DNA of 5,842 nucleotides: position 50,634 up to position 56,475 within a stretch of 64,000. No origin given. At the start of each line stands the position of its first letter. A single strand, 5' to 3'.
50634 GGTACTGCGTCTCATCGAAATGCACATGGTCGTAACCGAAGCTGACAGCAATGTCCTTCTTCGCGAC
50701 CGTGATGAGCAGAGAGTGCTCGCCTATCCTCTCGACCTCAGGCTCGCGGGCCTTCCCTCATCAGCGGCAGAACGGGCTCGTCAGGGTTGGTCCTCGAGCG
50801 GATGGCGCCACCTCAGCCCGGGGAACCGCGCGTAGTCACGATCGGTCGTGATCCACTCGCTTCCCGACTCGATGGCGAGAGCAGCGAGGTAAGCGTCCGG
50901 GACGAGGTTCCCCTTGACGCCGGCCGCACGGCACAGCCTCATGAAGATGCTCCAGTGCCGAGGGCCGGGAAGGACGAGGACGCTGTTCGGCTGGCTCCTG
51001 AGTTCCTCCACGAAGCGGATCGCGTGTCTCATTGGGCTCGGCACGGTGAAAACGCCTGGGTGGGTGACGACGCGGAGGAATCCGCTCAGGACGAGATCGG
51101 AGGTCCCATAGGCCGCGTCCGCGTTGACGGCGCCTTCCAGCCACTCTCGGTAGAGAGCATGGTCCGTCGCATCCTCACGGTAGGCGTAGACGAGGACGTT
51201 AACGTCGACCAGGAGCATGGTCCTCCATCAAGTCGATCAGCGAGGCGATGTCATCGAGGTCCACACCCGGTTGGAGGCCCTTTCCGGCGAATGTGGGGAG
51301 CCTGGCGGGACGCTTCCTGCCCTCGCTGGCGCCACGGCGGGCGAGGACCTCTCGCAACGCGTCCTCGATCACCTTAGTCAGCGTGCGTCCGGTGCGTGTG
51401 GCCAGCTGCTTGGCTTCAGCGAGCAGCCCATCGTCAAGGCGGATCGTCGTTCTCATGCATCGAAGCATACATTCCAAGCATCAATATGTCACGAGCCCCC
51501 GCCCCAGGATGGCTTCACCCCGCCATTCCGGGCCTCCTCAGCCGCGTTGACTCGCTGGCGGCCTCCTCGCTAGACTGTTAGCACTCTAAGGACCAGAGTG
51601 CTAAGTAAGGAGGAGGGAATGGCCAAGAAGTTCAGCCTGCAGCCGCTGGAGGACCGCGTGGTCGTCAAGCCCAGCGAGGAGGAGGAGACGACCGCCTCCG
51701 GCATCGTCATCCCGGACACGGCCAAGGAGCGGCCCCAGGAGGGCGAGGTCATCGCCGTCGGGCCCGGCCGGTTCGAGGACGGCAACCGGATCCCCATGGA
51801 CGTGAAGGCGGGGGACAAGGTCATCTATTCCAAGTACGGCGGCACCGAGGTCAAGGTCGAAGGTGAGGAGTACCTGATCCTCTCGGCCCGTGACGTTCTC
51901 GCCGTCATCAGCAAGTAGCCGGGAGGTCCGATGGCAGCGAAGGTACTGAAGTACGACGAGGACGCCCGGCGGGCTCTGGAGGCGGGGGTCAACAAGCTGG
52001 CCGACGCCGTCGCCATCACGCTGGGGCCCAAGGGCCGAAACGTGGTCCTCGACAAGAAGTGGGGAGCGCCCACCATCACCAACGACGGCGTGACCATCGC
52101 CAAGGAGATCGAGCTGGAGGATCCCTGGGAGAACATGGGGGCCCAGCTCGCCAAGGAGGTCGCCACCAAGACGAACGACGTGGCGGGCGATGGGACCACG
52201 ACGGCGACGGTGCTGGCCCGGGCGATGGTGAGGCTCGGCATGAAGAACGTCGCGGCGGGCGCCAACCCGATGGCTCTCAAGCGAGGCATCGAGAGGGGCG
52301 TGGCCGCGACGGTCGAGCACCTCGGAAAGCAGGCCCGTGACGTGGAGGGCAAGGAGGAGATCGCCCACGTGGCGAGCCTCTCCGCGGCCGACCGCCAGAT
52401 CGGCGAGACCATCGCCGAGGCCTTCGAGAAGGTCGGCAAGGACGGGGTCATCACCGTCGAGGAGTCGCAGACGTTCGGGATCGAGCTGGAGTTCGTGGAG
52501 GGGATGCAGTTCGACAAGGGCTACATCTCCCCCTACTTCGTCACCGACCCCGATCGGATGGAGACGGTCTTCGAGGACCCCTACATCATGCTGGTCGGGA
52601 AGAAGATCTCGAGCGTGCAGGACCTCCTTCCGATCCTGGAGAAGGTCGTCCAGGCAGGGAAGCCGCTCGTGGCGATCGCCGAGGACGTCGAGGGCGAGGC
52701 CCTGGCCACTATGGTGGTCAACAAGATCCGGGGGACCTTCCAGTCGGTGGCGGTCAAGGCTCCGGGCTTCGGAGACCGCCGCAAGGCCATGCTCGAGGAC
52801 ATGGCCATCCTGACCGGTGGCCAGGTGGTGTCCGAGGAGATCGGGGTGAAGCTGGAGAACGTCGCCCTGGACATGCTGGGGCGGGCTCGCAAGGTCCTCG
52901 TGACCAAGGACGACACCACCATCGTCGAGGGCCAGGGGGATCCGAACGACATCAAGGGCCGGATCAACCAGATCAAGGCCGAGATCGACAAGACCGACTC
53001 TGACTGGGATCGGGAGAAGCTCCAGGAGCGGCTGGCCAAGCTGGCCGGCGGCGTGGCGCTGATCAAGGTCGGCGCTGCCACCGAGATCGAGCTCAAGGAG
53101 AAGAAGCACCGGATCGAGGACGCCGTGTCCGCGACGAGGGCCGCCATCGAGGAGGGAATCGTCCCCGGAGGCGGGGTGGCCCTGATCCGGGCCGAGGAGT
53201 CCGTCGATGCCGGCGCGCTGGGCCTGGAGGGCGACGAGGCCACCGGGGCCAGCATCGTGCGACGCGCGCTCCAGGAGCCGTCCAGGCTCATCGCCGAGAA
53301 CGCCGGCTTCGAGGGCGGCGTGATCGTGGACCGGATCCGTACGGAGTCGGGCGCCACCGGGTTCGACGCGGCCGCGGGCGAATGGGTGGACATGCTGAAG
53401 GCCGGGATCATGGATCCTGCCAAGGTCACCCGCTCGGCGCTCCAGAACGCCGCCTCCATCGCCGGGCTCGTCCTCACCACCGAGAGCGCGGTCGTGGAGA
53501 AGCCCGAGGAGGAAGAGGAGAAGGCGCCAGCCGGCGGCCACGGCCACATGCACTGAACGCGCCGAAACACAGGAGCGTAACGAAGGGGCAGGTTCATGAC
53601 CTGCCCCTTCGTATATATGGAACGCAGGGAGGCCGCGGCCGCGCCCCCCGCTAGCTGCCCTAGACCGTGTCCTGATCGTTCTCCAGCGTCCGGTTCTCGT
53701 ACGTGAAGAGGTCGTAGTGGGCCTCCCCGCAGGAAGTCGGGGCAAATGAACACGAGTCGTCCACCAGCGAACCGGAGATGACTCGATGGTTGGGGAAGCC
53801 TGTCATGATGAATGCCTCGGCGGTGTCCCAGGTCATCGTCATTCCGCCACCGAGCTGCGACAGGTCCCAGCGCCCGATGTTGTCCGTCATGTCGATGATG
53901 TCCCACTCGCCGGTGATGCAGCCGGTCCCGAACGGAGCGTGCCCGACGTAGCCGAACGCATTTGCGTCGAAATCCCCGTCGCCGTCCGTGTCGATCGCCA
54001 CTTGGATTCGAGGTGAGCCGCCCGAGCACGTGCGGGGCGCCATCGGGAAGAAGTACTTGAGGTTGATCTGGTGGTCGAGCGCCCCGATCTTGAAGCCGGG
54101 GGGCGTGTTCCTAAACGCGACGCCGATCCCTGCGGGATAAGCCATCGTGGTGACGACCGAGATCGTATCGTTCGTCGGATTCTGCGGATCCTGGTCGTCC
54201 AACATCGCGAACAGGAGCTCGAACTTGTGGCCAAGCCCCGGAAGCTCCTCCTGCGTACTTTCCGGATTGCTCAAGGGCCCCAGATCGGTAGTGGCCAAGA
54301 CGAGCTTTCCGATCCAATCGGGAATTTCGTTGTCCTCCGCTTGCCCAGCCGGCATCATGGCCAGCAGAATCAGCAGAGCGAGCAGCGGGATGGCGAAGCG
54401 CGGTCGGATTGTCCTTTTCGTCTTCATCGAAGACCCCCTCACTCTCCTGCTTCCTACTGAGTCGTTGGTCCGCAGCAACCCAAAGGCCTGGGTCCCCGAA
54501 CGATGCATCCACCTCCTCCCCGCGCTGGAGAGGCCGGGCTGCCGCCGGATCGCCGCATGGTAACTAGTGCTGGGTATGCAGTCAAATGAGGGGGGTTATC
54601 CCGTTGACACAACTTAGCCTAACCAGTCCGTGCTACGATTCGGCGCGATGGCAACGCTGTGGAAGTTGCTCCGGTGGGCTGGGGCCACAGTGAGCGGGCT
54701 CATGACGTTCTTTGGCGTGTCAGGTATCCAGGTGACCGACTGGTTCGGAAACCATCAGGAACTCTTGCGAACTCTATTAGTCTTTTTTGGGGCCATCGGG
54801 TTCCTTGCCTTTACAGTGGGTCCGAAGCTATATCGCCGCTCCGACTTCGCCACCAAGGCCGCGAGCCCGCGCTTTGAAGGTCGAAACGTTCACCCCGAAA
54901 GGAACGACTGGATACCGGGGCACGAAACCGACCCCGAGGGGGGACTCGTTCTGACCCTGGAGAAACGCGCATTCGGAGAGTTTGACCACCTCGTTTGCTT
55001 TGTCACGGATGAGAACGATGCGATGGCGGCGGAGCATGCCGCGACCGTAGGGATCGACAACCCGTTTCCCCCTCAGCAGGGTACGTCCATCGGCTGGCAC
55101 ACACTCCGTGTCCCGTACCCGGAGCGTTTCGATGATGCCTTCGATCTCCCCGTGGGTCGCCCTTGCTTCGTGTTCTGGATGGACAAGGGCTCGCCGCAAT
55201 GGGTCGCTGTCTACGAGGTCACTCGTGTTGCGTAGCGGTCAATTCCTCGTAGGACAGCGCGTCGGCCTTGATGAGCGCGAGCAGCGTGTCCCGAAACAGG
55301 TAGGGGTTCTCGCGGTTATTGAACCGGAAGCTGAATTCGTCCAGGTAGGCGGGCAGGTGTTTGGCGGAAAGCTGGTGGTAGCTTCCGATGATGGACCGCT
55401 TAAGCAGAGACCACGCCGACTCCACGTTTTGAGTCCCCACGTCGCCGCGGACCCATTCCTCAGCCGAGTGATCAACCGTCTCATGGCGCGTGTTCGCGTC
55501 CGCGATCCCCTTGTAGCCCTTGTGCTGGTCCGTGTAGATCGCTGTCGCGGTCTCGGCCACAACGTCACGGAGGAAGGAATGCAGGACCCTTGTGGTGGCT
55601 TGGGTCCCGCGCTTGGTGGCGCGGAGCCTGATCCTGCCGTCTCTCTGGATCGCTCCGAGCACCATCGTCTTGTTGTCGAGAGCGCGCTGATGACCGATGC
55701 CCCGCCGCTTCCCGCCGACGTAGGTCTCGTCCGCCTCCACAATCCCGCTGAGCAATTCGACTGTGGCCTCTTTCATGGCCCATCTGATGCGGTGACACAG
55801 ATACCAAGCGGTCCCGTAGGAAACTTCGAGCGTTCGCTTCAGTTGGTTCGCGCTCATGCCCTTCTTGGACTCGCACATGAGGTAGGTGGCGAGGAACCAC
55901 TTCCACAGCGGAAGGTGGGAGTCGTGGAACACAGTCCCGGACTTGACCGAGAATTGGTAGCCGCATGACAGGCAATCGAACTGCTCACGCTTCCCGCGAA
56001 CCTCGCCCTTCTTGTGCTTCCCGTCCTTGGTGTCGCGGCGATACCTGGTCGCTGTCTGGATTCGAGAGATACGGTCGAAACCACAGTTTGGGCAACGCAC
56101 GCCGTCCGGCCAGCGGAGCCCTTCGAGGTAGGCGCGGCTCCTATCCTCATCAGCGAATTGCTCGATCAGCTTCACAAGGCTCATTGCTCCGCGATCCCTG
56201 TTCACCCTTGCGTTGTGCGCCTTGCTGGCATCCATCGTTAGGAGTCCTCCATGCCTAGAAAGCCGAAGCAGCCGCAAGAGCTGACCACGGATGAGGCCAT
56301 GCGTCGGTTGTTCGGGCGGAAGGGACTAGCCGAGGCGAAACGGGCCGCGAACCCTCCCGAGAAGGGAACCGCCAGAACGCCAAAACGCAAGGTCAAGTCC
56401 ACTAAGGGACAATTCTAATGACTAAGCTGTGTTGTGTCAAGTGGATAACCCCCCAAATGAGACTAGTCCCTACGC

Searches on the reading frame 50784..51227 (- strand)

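Call 35: search_protein_families(library=pfam, proteins=[window:50784-51227:-], max_evalue=0.001)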
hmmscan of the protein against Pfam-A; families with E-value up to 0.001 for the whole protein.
window:50784-51227:- (148 aa): 1 family
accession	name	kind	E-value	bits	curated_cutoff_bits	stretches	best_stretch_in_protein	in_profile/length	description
PF01850.27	PIN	-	2.2e-15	57.8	23.6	1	6-136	2-118/120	PIN domain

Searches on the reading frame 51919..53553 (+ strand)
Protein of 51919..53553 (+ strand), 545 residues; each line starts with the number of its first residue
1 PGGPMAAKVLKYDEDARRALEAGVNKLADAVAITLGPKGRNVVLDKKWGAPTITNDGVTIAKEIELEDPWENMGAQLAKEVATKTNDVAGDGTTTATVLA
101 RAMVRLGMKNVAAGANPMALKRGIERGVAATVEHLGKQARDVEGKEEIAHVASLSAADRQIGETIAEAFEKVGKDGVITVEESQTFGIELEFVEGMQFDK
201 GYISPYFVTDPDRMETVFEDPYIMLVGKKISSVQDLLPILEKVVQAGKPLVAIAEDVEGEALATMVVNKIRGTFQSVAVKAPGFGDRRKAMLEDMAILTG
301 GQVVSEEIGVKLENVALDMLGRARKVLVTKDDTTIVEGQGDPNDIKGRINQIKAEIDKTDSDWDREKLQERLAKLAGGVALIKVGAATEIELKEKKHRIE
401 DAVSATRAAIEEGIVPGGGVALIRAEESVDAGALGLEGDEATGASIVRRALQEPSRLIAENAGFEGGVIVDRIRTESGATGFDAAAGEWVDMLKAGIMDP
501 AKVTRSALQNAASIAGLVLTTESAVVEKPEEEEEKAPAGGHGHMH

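Call 35: search_protein_families(library=pfam, proteins=[window:51919-53553:+], max_evalue=0.001)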
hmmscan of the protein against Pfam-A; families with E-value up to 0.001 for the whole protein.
window:51919-53553:+ (545 aa): 1 family
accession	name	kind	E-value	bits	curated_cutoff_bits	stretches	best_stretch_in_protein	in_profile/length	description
PF00118.29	Cpn60_TCP1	-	9.2e-78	262.5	34.3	1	27-528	1-489/490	TCP-1/cpn60 chaperonin family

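Call 57: list_cluster_members(proteins=[window:51931-53553:+, window:45174-45734:+])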
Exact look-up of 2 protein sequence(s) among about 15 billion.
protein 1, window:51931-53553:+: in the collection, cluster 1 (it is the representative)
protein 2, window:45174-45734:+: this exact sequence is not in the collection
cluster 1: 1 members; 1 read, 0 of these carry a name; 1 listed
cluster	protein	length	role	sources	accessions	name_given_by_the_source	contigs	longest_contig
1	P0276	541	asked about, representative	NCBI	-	-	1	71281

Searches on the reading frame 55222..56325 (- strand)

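Call 73: search_protein_families(library=pfam, proteins=[window:55222-56325:-], max_evalue=0.001)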
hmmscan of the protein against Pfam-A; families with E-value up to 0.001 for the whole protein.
window:55222-56325:- (368 aa): 2 families
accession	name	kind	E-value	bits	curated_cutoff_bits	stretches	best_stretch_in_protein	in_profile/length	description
PF12762.13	DDE_Tnp_IS1595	-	7.2e-34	117.4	27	1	192-336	2-153/153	ISXO2-like transposase domain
PF12760.12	Zn_ribbon_IS1595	-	4.7e-10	39.7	25.4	1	59-124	2-46/46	Transposase zinc-ribbon domain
